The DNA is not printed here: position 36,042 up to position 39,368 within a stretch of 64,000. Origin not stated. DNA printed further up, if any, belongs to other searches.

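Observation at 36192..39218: Two paralogous STAND NTPase-TPR regulators with swapped N-terminal modules (DNA-binding BTAD vs nucleotide cyclase)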

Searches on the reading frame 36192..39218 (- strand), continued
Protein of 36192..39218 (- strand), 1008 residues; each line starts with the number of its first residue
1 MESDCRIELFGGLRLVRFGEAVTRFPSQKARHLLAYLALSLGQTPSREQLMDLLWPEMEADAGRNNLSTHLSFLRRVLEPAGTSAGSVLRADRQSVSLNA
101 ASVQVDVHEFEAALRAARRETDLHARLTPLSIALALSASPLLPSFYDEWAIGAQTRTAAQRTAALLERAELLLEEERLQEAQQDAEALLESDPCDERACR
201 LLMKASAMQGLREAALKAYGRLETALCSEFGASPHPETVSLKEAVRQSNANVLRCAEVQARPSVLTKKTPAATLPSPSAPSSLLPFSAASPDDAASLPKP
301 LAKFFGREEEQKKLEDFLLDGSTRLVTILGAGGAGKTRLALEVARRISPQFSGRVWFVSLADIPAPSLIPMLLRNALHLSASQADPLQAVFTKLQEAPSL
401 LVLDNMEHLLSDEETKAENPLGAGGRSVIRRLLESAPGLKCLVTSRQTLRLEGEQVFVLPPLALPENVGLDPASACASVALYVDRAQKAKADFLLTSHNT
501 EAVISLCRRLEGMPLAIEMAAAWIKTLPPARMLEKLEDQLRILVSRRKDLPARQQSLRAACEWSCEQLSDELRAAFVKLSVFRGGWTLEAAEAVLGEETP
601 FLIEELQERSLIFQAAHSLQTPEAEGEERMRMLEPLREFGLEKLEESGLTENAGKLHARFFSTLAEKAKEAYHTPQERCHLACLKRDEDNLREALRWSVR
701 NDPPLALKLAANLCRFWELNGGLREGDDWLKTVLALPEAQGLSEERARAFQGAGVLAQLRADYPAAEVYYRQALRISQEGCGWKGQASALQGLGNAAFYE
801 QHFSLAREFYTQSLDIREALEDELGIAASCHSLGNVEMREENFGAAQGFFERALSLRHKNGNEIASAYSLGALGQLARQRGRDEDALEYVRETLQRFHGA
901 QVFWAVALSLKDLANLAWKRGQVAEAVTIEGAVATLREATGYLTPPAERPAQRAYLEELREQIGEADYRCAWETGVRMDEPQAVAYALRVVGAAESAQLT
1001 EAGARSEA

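Call 13: find_homologous_proteins(query=window:36192-39218:-)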
Query window:36192-39218:- (1008 aa): 5432 proteins with E <= 0.001 among 8000 candidates; the best 120 are listed.
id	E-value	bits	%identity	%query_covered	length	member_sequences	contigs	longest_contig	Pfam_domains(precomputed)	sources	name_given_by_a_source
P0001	0.0e+0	2198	100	100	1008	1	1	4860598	PF03704.24,PF00515.35,PF13424.13,PF13176.13,PF00486.35,PF07719.24,PF13191.13,PF13374.13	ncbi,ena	-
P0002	0.0e+0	1040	54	98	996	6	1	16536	PF03704.24,PF17874.8,PF00515.35,PF13424.13,PF24885.2,PF13181.13,PF07719.24,PF13481.13,PF13191.13,PF13374.13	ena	-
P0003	7.0e-280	949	50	98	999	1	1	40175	PF03704.24,PF00515.35,PF13424.13,PF13181.13,PF07719.24,PF13374.13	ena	-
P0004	1.2e-272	925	49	98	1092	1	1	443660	PF03704.24,PF17874.8,PF00515.35,PF05729.19,PF13424.13,PF13181.13,PF07719.24,PF13191.13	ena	-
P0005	7.9e-230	784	45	98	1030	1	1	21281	PF03704.24,PF13424.13,PF13181.13,PF13191.13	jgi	jgi:predicted ATPase/DNA-binding SARP family transcriptional activator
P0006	1.4e-227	776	45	98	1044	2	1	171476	PF03704.24,PF13424.13,PF13401.13,PF07719.24,PF13191.13,PF13374.13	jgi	-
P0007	2.1e-213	729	45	96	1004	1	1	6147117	PF03704.24,PF17874.8,PF25872.1,PF13424.13,PF00486.35,PF13401.13,PF13191.13,PF13374.13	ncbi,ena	-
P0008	1.2e-206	707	44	99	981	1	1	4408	PF03704.24,PF25873.1,PF17874.8,PF00515.35,PF25872.1,PF13424.13,PF13181.13,PF07719.24,PF13191.13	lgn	-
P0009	9.3e-203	694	42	98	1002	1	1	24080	PF03704.24,PF13424.13,PF13401.13,PF13181.13,PF07719.24,PF13191.13,PF13374.13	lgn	-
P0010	2.9e-201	689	44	98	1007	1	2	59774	PF03704.24,PF00515.35,PF25872.1,PF13424.13,PF13181.13,PF07719.24,PF13191.13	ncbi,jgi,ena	jgi:predicted ATPase/DNA-binding SARP family transcriptional activator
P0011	6.0e-191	655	41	99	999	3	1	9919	PF03704.24,PF00515.35,PF25872.1,PF13424.13,PF13176.13,PF07719.24,PF13191.13,PF13374.13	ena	-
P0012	9.7e-191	654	39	98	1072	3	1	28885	PF03704.24,PF17874.8,PF00515.35,PF13424.13,PF13176.13,PF13401.13,PF13181.13,PF07719.24,PF13481.13,PF13191.13,PF13374.13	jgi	-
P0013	1.6e-186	640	39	91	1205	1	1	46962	PF03704.24,PF13176.13,PF24885.2,PF13401.13,PF00931.29,PF13191.13,PF13374.13,PF17874.8,PF00515.35,PF13424.13,PF14938.13,PF13432.13,PF13181.13,PF07719.24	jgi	jgi:predicted ATPase/DNA-binding SARP family transcriptional activator/Tfp pilus assembly protein Pi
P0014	3.2e-186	639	43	99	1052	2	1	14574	PF03704.24,PF25872.1,PF13424.13,PF13401.13,PF07719.24,PF13191.13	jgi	jgi:predicted ATPase/DNA-binding SARP family transcriptional activator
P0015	2.1e-183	630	40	92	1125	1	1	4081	PF03704.24,PF00515.35,PF25872.1,PF13424.13,PF13176.13,PF13181.13,PF07719.24,PF13191.13,PF13374.13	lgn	-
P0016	2.5e-182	627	42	97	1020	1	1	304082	PF03704.24,PF05729.19,PF13424.13,PF13176.13,PF00486.35,PF13401.13,PF07719.24,PF13191.13,PF13374.13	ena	-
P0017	3.2e-180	620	42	98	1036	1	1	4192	PF03704.24,PF13424.13,PF13191.13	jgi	jgi:predicted ATPase/DNA-binding SARP family transcriptional activator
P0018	8.1e-179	615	41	98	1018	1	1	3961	PF03704.24,PF00515.35,PF13424.13,PF07719.24,PF13191.13,PF13374.13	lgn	-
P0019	2.5e-177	610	41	98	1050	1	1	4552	PF03704.24,PF00515.35,PF25872.1,PF13424.13,PF13401.13,PF07719.24,PF13481.13,PF13191.13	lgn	-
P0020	3.4e-177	610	40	98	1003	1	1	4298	PF03704.24,PF17874.8,PF25872.1,PF13424.13,PF13428.13,PF07719.24,PF13191.13,PF13374.13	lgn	-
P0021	9.2e-175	601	38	91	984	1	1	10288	PF03704.24,PF00515.35,PF13424.13,PF13432.13,PF13181.13,PF07719.24,PF13191.13,PF13374.13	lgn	-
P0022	8.2e-171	588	42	86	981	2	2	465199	PF03704.24,PF00515.35,PF25872.1,PF13424.13,PF13176.13,PF00486.35,PF13181.13,PF07719.24,PF13191.13,PF13374.13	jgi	jgi:predicted ATPase/DNA-binding SARP family transcriptional activator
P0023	9.8e-171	588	39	96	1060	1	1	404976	PF03704.24,PF13424.13,PF00486.35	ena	-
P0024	1.1e-169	585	39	64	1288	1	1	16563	PF03704.24,PF25872.1,PF13176.13,PF24885.2,PF13401.13,PF13191.13,PF13374.13,PF17874.8,PF00515.35,PF13424.13,PF13181.13,PF07719.24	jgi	jgi:predicted ATPase/DNA-binding SARP family transcriptional activator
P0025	2.9e-168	580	39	98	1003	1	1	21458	PF03704.24,PF17874.8,PF13424.13,PF00486.35,PF13401.13,PF13374.13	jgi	jgi:predicted ATPase/DNA-binding SARP family transcriptional activator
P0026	7.3e-167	575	39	93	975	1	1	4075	PF03704.24,PF12862.14,PF25872.1,PF13424.13,PF00486.35,PF13181.13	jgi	jgi:predicted ATPase/DNA-binding SARP family transcriptional activator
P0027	5.4e-166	572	37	92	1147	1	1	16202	PF03704.24,PF13176.13,PF24885.2,PF00486.35,PF13401.13,PF01637.25,PF00931.29,PF13191.13,PF13374.13,PF07721.21,PF14559.13,PF17874.8,PF00515.35,PF13424.13,PF13432.13,PF13181.13,PF07719.24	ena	-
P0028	2.4e-165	570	37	93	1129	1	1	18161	PF14559.13,PF03704.24,PF17874.8,PF00515.35,PF13424.13,PF14938.13,PF13432.13,PF13401.13,PF07719.24,PF13191.13,PF13374.13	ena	-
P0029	4.9e-165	569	38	61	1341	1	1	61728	PF03704.24,PF13176.13,PF13401.13,PF01637.25,PF00931.29,PF13191.13,PF13374.13,PF17874.8,PF00515.35,PF05729.19,PF13424.13,PF13181.13,PF07719.24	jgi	jgi:predicted ATPase/DNA-binding SARP family transcriptional activator/uncharacterized protein HemY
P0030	6.6e-164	566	39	98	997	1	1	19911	PF03704.24,PF13424.13,PF00486.35,PF13181.13,PF07719.24,PF13191.13,PF13374.13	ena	-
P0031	2.0e-163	564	39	97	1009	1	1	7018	PF03704.24,PF17874.8,PF00515.35,PF25872.1,PF13424.13,PF00486.35,PF07719.24,PF13374.13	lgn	-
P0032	3.3e-163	563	38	92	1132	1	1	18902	PF03704.24,PF13176.13,PF24885.2,PF00486.35,PF13401.13,PF13428.13,PF00931.29,PF13191.13,PF13374.13,PF17874.8,PF00515.35,PF05729.19,PF13424.13,PF13181.13,PF07719.24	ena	-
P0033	3.7e-163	563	39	98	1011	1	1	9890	PF03704.24,PF12862.14,PF17874.8,PF25872.1,PF13424.13,PF13401.13,PF01637.25,PF13181.13,PF07719.24,PF13191.13,PF13374.13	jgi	jgi:predicted ATPase/DNA-binding SARP family transcriptional activator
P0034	1.5e-161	558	39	98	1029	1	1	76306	PF03704.24,PF25872.1,PF13424.13,PF13401.13,PF13191.13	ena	-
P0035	3.7e-161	556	40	89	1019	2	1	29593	PF03704.24,PF25872.1,PF13424.13,PF13401.13,PF20703.4,PF00931.29,PF13191.13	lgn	-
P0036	5.6e-161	556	41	87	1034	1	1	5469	PF03704.24,PF13424.13,PF13191.13,PF13374.13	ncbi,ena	-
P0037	1.5e-160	554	38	98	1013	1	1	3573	PF03704.24,PF17874.8,PF00515.35,PF25872.1,PF13424.13,PF00486.35,PF07719.24,PF13191.13,PF13374.13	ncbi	-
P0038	1.5e-160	554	36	64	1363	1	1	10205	PF03704.24,PF12862.14,PF13176.13,PF24885.2,PF13401.13,PF13191.13,PF13374.13,PF17874.8,PF00515.35,PF13424.13,PF00211.26,PF13181.13,PF07719.24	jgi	jgi:predicted ATPase/DNA-binding SARP family transcriptional activator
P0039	1.9e-160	554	38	98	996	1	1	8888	PF03704.24,PF00515.35,PF13424.13,PF00486.35,PF13401.13,PF07719.24,PF13191.13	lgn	-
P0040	5.1e-160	553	39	66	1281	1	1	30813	PF03704.24,PF13431.13,PF25872.1,PF13176.13,PF00931.29,PF13191.13,PF13374.13,PF07721.21,PF17874.8,PF00515.35,PF13424.13,PF13181.13,PF07719.24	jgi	jgi:predicted ATPase/DNA-binding SARP family transcriptional activator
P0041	3.2e-157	543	37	64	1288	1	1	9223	PF03704.24,PF13176.13,PF24885.2,PF13401.13,PF13191.13,PF13374.13,PF17874.8,PF00515.35,PF05729.19,PF13424.13,PF13181.13,PF07719.24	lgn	-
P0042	3.2e-157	543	40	92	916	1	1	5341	PF03704.24,PF17874.8,PF00515.35,PF25872.1,PF13424.13,PF13401.13,PF07719.24,PF13481.13,PF13191.13,PF13374.13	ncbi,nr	ncbi:MAG TPA: tetratricopeptide repeat protein, partial [Chthonomonadaceae bacterium]|nr:tetratricop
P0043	3.3e-156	540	37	64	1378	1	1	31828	PF03704.24,PF13176.13,PF24885.2,PF13401.13,PF13374.13,PF07721.21,PF17874.8,PF00515.35,PF13424.13,PF00211.26,PF13181.13,PF07719.24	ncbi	-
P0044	3.3e-156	540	39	93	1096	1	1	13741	PF03704.24,PF17874.8,PF00515.35,PF13424.13,PF13176.13,PF13432.13,PF13401.13,PF07719.24,PF13374.13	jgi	jgi:predicted ATPase/DNA-binding SARP family transcriptional activator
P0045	2.0e-155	538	38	62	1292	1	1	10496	PF03704.24,PF13176.13,PF24885.2,PF13401.13,PF13191.13,PF13374.13,PF17874.8,PF00515.35,PF13424.13,PF00211.26,PF13181.13,PF07719.24,PF13481.13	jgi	jgi:predicted ATPase/DNA-binding SARP family transcriptional activator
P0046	3.8e-155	537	37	99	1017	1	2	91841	PF03704.24,PF00515.35,PF13424.13,PF13176.13,PF13401.13,PF01637.25,PF13181.13,PF07719.24,PF00931.29,PF13191.13,PF13374.13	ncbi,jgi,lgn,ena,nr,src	ncbi:MAG TPA: tetratricopeptide repeat protein [Chthonomonadaceae bacterium]|nr:tetratricopeptide re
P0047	1.1e-154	535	35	98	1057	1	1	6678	PF03704.24,PF17874.8,PF00515.35,PF05729.19,PF13424.13,PF00486.35,PF13401.13,PF13181.13,PF07719.24,PF13481.13,PF13374.13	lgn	-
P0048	2.1e-153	531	37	98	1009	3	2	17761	PF03704.24,PF17874.8,PF25872.1,PF05729.19,PF13424.13,PF13374.13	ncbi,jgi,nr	ncbi:MAG TPA: tetratricopeptide repeat protein [Chthonomonadaceae bacterium]|nr:tetratricopeptide re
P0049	4.2e-153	530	39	88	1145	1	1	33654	PF03704.24,PF17874.8,PF25872.1,PF13424.13,PF13401.13,PF07719.24,PF13191.13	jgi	jgi:predicted ATPase/DNA-binding SARP family transcriptional activator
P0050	1.2e-152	528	38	93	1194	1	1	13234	PF03704.24,PF13176.13,PF00486.35,PF13401.13,PF01637.25,PF13191.13,PF13374.13,PF17874.8,PF00515.35,PF05729.19,PF13424.13,PF13181.13,PF07719.24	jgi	jgi:predicted ATPase/DNA-binding SARP family transcriptional activator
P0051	1.5e-152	528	36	93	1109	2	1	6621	PF03704.24,PF13176.13,PF13401.13,PF13191.13,PF13374.13,PF14559.13,PF17874.8,PF00515.35,PF13424.13,PF13432.13,PF13181.13,PF07719.24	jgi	jgi:predicted ATPase/DNA-binding SARP family transcriptional activator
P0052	5.3e-152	526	38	64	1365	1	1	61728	PF03704.24,PF17874.8,PF13424.13,PF13401.13,PF07719.24,PF13191.13,PF13374.13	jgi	jgi:predicted ATPase/DNA-binding SARP family transcriptional activator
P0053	1.4e-151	525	38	89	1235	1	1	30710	PF03704.24,PF25872.1,PF13424.13,PF00486.35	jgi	jgi:predicted ATPase/DNA-binding SARP family transcriptional activator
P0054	6.2e-151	523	35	70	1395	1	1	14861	PF03704.24,PF25872.1,PF13176.13,PF24885.2,PF13401.13,PF13191.13,PF13374.13,PF17874.8,PF00515.35,PF05729.19,PF13424.13,PF13181.13,PF07719.24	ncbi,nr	ncbi:MAG TPA: tetratricopeptide repeat protein [Chthonomonadaceae bacterium]|nr:tetratricopeptide re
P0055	5.1e-150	520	37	65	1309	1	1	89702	PF03704.24,PF13176.13,PF00486.35,PF13401.13,PF13428.13,PF01637.25,PF13191.13,PF13374.13,PF07721.21,PF14559.13,PF17874.8,PF00515.35,PF13424.13,PF13432.13,PF13181.13,PF07719.24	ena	-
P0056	8.9e-150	519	38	97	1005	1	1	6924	PF03704.24,PF17874.8,PF00515.35,PF25872.1,PF05729.19,PF13424.13,PF13401.13,PF13181.13,PF07719.24,PF13191.13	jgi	jgi:predicted ATPase/DNA-binding SARP family transcriptional activator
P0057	1.2e-149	518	38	91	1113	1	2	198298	PF03704.24,PF25872.1,PF13176.13,PF24885.2,PF00486.35,PF13401.13,PF13374.13,PF17874.8,PF00515.35,PF13424.13,PF13432.13,PF13181.13,PF07719.24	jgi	-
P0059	6.4e-147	509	34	98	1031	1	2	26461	PF03704.24,PF17874.8,PF00515.35,PF13424.13,PF13432.13,PF13181.13,PF07719.24,PF13374.13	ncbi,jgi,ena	-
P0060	8.8e-147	509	46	63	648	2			PF03704.24,PF25872.1,PF13401.13,PF13481.13,PF13191.13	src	-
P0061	1.6e-146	508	36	98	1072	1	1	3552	PF03704.24,PF17874.8,PF00515.35,PF13424.13,PF13176.13,PF24885.2,PF13401.13,PF13181.13,PF07719.24,PF13191.13,PF13374.13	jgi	jgi:predicted ATPase/DNA-binding SARP family transcriptional activator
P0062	1.3e-145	505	35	71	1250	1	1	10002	PF03704.24,PF17874.8,PF00515.35,PF25872.1,PF13424.13,PF13176.13,PF13432.13,PF13181.13,PF07719.24,PF13191.13,PF13374.13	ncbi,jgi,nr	ncbi:MAG TPA: tetratricopeptide repeat protein [Chthonomonadaceae bacterium]|nr:tetratricopeptide re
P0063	1.4e-145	505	39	87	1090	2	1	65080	PF03704.24,PF17874.8,PF25872.1,PF13424.13,PF07719.24,PF13191.13,PF13374.13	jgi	jgi:predicted ATPase/DNA-binding SARP family transcriptional activator/TolA-binding protein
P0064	1.9e-145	505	34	98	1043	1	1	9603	PF14559.13,PF03704.24,PF17874.8,PF00515.35,PF13424.13,PF13176.13,PF13401.13,PF13181.13,PF07719.24,PF13191.13,PF13374.13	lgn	-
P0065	2.7e-145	504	36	98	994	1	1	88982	PF03704.24,PF25872.1,PF13176.13,PF24885.2,PF13401.13,PF00931.29,PF13191.13,PF13374.13,PF14559.13,PF17874.8,PF00515.35,PF13424.13,PF13181.13,PF07719.24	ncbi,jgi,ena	jgi:predicted ATPase/DNA-binding SARP family transcriptional activator/Tfp pilus assembly protein Pi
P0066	6.6e-145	503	36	69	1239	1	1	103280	PF03704.24,PF25872.1,PF13176.13,PF00486.35,PF00931.29,PF13191.13,PF13374.13,PF17874.8,PF00515.35,PF13424.13,PF00211.26,PF13181.13,PF07719.24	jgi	jgi:predicted ATPase/DNA-binding SARP family transcriptional activator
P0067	1.4e-144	502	37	93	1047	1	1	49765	PF03704.24,PF13424.13,PF13191.13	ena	-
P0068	2.3e-144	501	35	98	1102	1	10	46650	PF03704.24,PF17874.8,PF00515.35,PF05729.19,PF13424.13,PF13176.13,PF24885.2,PF13401.13,PF13181.13,PF07719.24,PF13374.13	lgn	-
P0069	5.1e-144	500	39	63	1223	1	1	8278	PF03704.24,PF17874.8,PF00515.35,PF25872.1,PF13424.13,PF13176.13,PF13401.13,PF01637.25,PF07719.24,PF00931.29,PF13374.13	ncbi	-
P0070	1.6e-143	498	36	69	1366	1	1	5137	PF03704.24,PF13424.13,PF13401.13,PF13191.13,PF13374.13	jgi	jgi:predicted ATPase/DNA-binding SARP family transcriptional activator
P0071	2.2e-143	498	36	97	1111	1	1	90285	PF03704.24,PF25873.1,PF00515.35,PF25872.1,PF13424.13,PF13401.13,PF13181.13,PF07719.24,PF13191.13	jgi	jgi:predicted ATPase/DNA-binding SARP family transcriptional activator/uncharacterized protein HemY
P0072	1.4e-142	495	36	93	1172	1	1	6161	PF07721.21,PF03704.24,PF17874.8,PF05729.19,PF13424.13,PF13176.13,PF24885.2,PF13401.13,PF07719.24,PF13191.13,PF13374.13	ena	-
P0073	1.9e-142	495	36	93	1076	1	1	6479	PF03704.24,PF13176.13,PF13401.13,PF13428.13,PF13191.13,PF13374.13,PF14559.13,PF17874.8,PF00515.35,PF13424.13,PF13432.13,PF13181.13,PF07719.24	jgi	jgi:predicted ATPase/DNA-binding SARP family transcriptional activator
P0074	3.5e-142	494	36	71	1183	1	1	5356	PF03704.24,PF13176.13,PF24885.2,PF13401.13,PF01637.25,PF00931.29,PF13191.13,PF13374.13,PF17874.8,PF00515.35,PF13424.13,PF13181.13,PF07719.24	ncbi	-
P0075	4.3e-142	493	36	93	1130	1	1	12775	PF03704.24,PF13176.13,PF24885.2,PF00486.35,PF13428.13,PF13191.13,PF13374.13,PF14559.13,PF17874.8,PF00515.35,PF13424.13,PF13432.13,PF13181.13,PF07719.24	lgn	-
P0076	5.0e-142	493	35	99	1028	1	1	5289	PF14559.13,PF03704.24,PF17874.8,PF13424.13,PF00486.35,PF13401.13,PF13191.13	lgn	-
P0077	6.5e-142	493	36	91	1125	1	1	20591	PF03704.24,PF25872.1,PF24885.2,PF13401.13,PF00931.29,PF13191.13,PF13374.13,PF17874.8,PF00515.35,PF13424.13,PF13432.13,PF07719.24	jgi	jgi:predicted ATPase/DNA-binding SARP family transcriptional activator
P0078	1.3e-141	492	35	93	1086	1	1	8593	PF03704.24,PF25872.1,PF13176.13,PF13401.13,PF00931.29,PF13191.13,PF13374.13,PF17874.8,PF00515.35,PF13424.13,PF13181.13,PF07719.24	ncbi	-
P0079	1.3e-141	492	40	63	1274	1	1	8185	PF03704.24,PF13176.13,PF13401.13,PF01637.25,PF13191.13,PF13374.13,PF17874.8,PF00515.35,PF13424.13,PF14938.13,PF00211.26,PF13181.13,PF07719.24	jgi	jgi:predicted ATPase/DNA-binding SARP family transcriptional activator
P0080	1.9e-141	491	39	86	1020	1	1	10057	PF03704.24,PF00515.35,PF25872.1,PF05729.19,PF13424.13,PF13401.13,PF07719.24,PF13481.13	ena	-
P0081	2.0e-141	491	37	63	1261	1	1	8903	PF03704.24,PF25873.1,PF17874.8,PF05729.19,PF13424.13,PF13401.13,PF01637.25,PF07719.24,PF00931.29,PF13191.13,PF13374.13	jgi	jgi:predicted ATPase/DNA-binding SARP family transcriptional activator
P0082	8.9e-141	489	37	90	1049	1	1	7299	PF03704.24,PF17874.8,PF00515.35,PF25872.1,PF13424.13,PF13176.13,PF00486.35,PF13374.13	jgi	jgi:predicted ATPase/DNA-binding SARP family transcriptional activator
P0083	8.9e-141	489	38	70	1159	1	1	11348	PF03704.24,PF17874.8,PF00515.35,PF13424.13,PF13176.13,PF13401.13,PF00211.26,PF13181.13,PF07719.24,PF13191.13,PF13374.13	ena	-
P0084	9.9e-141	489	36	74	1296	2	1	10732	PF03704.24,PF17874.8,PF00515.35,PF05729.19,PF13424.13,PF13176.13,PF13401.13,PF01637.25,PF07719.24,PF13191.13,PF13374.13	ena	-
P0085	1.3e-140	489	36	97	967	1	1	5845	PF03704.24,PF13424.13,PF13401.13,PF13191.13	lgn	-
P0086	2.4e-140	488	36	58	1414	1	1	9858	PF03704.24,PF17874.8,PF00515.35,PF13424.13,PF24885.2,PF13374.13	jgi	jgi:predicted ATPase/DNA-binding SARP family transcriptional activator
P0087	3.0e-140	487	36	83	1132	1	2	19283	PF03704.24,PF00515.35,PF13424.13,PF00486.35,PF13181.13,PF07719.24,PF13191.13,PF13374.13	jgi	jgi:predicted ATPase/DNA-binding SARP family transcriptional activator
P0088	1.4e-139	485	34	71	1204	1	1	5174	PF03704.24,PF25872.1,PF13176.13,PF13401.13,PF13428.13,PF13191.13,PF13374.13,PF17874.8,PF00515.35,PF13424.13,PF13181.13,PF07719.24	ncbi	-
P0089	2.8e-139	484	35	92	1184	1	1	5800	PF03704.24,PF13176.13,PF13428.13,PF13191.13,PF13374.13,PF07721.21,PF14559.13,PF17874.8,PF00515.35,PF13424.13,PF13432.13,PF13181.13,PF07719.24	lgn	-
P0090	4.6e-139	483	37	94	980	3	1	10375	PF03704.24,PF17874.8,PF00515.35,PF13424.13,PF00486.35,PF13181.13,PF07719.24,PF00931.29,PF13191.13,PF13374.13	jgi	jgi:predicted ATPase/DNA-binding SARP family transcriptional activator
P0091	5.3e-139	483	36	65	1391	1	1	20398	PF03704.24,PF13176.13,PF24885.2,PF13401.13,PF00931.29,PF13191.13,PF13374.13,PF17874.8,PF00515.35,PF13424.13,PF13181.13,PF07719.24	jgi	jgi:predicted ATPase/DNA-binding SARP family transcriptional activator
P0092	7.2e-139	483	36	88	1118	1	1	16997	PF03704.24,PF25872.1,PF13176.13,PF24885.2,PF13401.13,PF13428.13,PF20703.4,PF00931.29,PF13191.13,PF13374.13,PF00515.35,PF05729.19,PF13424.13,PF13181.13,PF05621.18,PF07719.24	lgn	-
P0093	2.0e-138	481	34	69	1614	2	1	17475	PF03704.24,PF25872.1,PF13401.13,PF00931.29,PF13191.13,PF17874.8,PF00515.35,PF13424.13,PF14938.13,PF13181.13,PF07719.24,PF25199.2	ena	-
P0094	3.1e-138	481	36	98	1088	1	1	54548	PF03704.24,PF00515.35,PF13424.13,PF13176.13,PF13401.13,PF07719.24,PF13191.13,PF13374.13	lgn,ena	-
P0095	6.1e-138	480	37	64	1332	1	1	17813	PF03704.24,PF25872.1,PF13176.13,PF13401.13,PF13191.13,PF13374.13,PF07721.21,PF14559.13,PF17874.8,PF00515.35,PF13424.13,PF13432.13,PF13181.13,PF07719.24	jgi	jgi:predicted ATPase/DNA-binding SARP family transcriptional activator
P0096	1.8e-137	478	37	87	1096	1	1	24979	PF03704.24,PF17874.8,PF00515.35,PF25872.1,PF13424.13,PF13176.13,PF13181.13,PF07719.24,PF13191.13,PF13374.13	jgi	jgi:predicted ATPase/DNA-binding SARP family transcriptional activator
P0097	2.0e-137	478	37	87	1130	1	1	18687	PF10602.16,PF03704.24,PF00486.35,PF13401.13,PF13428.13,PF13191.13,PF13374.13,PF14559.13,PF17874.8,PF00515.35,PF13424.13,PF14938.13,PF07719.24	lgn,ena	-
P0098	2.0e-137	478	38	63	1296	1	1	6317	PF03704.24,PF00515.35,PF25872.1,PF13424.13,PF13401.13,PF13181.13,PF07719.24,PF13191.13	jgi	jgi:predicted ATPase/DNA-binding SARP family transcriptional activator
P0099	3.9e-137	477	35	98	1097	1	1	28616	PF03704.24,PF17874.8,PF13424.13,PF13401.13,PF07719.24,PF00931.29,PF13191.13,PF13374.13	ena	-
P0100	4.5e-137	477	36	98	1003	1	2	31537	PF03704.24,PF13424.13,PF13191.13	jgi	jgi:predicted ATPase/DNA-binding SARP family transcriptional activator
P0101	2.1e-136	475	35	98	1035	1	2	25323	PF03704.24,PF13176.13,PF00486.35,PF13401.13,PF00931.29,PF13191.13,PF13374.13,PF14559.13,PF17874.8,PF00515.35,PF05729.19,PF13424.13,PF13432.13,PF13181.13,PF07719.24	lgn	-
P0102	2.6e-136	474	37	93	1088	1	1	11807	PF03704.24,PF12862.14,PF17874.8,PF00515.35,PF13424.13,PF13176.13,PF00486.35,PF13401.13,PF13181.13,PF07719.24,PF13374.13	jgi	jgi:predicted ATPase/DNA-binding SARP family transcriptional activator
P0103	3.5e-136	474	35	68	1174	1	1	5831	PF03704.24,PF17874.8,PF13424.13,PF13176.13,PF13401.13,PF13181.13,PF07719.24,PF13191.13,PF13374.13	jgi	jgi:predicted ATPase/DNA-binding SARP family transcriptional activator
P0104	4.2e-136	474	37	91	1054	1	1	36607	PF03704.24,PF13424.13,PF13176.13,PF13401.13,PF13181.13,PF00931.29,PF13191.13,PF13374.13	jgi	jgi:predicted ATPase/DNA-binding SARP family transcriptional activator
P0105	7.6e-136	473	40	41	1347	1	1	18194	PF03704.24,PF13176.13,PF13401.13,PF13191.13,PF13374.13,PF14559.13,PF17874.8,PF00515.35,PF05729.19,PF13424.13,PF13181.13,PF07719.24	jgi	jgi:predicted ATPase/DNA-binding SARP family transcriptional activator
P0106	3.4e-135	471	34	98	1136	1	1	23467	PF03704.24,PF13176.13,PF13428.13,PF13191.13,PF13374.13,PF14559.13,PF17874.8,PF00515.35,PF13424.13,PF13432.13,PF13181.13,PF07719.24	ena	-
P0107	5.9e-135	470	39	65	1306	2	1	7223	PF03704.24,PF13176.13,PF00486.35,PF13191.13,PF13374.13,PF14559.13,PF17874.8,PF00515.35,PF13424.13,PF13432.13,PF13181.13,PF07719.24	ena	-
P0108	2.7e-134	468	37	60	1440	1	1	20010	PF03704.24,PF17874.8,PF13424.13,PF13401.13,PF07719.24,PF13191.13,PF13374.13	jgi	jgi:predicted ATPase/DNA-binding SARP family transcriptional activator/uncharacterized protein HemY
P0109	4.5e-134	467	35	98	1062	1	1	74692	PF03704.24,PF00515.35,PF25872.1,PF13424.13,PF13176.13,PF13181.13,PF13481.13,PF13374.13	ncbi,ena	-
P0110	7.0e-134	466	38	95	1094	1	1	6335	PF03704.24,PF25872.1,PF13424.13,PF13191.13,PF13374.13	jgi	jgi:predicted ATPase/DNA-binding SARP family transcriptional activator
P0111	9.2e-134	466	36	98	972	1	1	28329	PF03704.24,PF25872.1,PF13176.13,PF24885.2,PF13401.13,PF20703.4,PF00931.29,PF13191.13,PF13374.13,PF14559.13,PF17874.8,PF00515.35,PF13424.13,PF13181.13,PF07719.24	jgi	jgi:predicted ATPase/DNA-binding SARP family transcriptional activator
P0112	1.4e-133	465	35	98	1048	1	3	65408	PF03704.24,PF12862.14,PF17874.8,PF13424.13,PF13401.13,PF07719.24,PF13191.13,PF13374.13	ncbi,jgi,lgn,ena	jgi:Predicted ATPase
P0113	2.3e-133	465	36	70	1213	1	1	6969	PF03704.24,PF13176.13,PF13401.13,PF00931.29,PF13191.13,PF13374.13,PF17874.8,PF00515.35,PF05729.19,PF13424.13,PF13181.13,PF07719.24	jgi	jgi:predicted ATPase/DNA-binding SARP family transcriptional activator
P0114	2.7e-133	464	37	68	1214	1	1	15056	PF03704.24,PF13176.13,PF13401.13,PF13428.13,PF13191.13,PF13374.13,PF17874.8,PF00515.35,PF13424.13,PF00211.26,PF13181.13,PF07719.24,PF13481.13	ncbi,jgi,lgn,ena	-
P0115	3.9e-133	464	38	63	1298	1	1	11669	PF03704.24,PF17874.8,PF13424.13,PF13176.13,PF00486.35,PF13401.13,PF00211.26,PF07719.24,PF13481.13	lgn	-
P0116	7.2e-133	463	38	58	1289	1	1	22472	PF03704.24,PF05729.19,PF13424.13,PF00486.35,PF13401.13,PF01637.25,PF13191.13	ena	-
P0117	9.3e-133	462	35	98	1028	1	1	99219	PF03704.24,PF13176.13,PF13401.13,PF00931.29,PF13191.13,PF13374.13,PF17874.8,PF00515.35,PF13424.13,PF13432.13,PF13181.13,PF07719.24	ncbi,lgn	-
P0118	2.4e-132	461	40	54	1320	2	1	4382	PF03704.24,PF25872.1,PF05729.19,PF13424.13,PF07719.24,PF13191.13,PF13374.13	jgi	jgi:predicted ATPase/DNA-binding SARP family transcriptional activator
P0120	3.4e-132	461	38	63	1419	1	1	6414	PF03704.24,PF17874.8,PF13424.13,PF00211.26,PF13181.13,PF07719.24,PF13191.13,PF13374.13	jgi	jgi:predicted ATPase/DNA-binding SARP family transcriptional activator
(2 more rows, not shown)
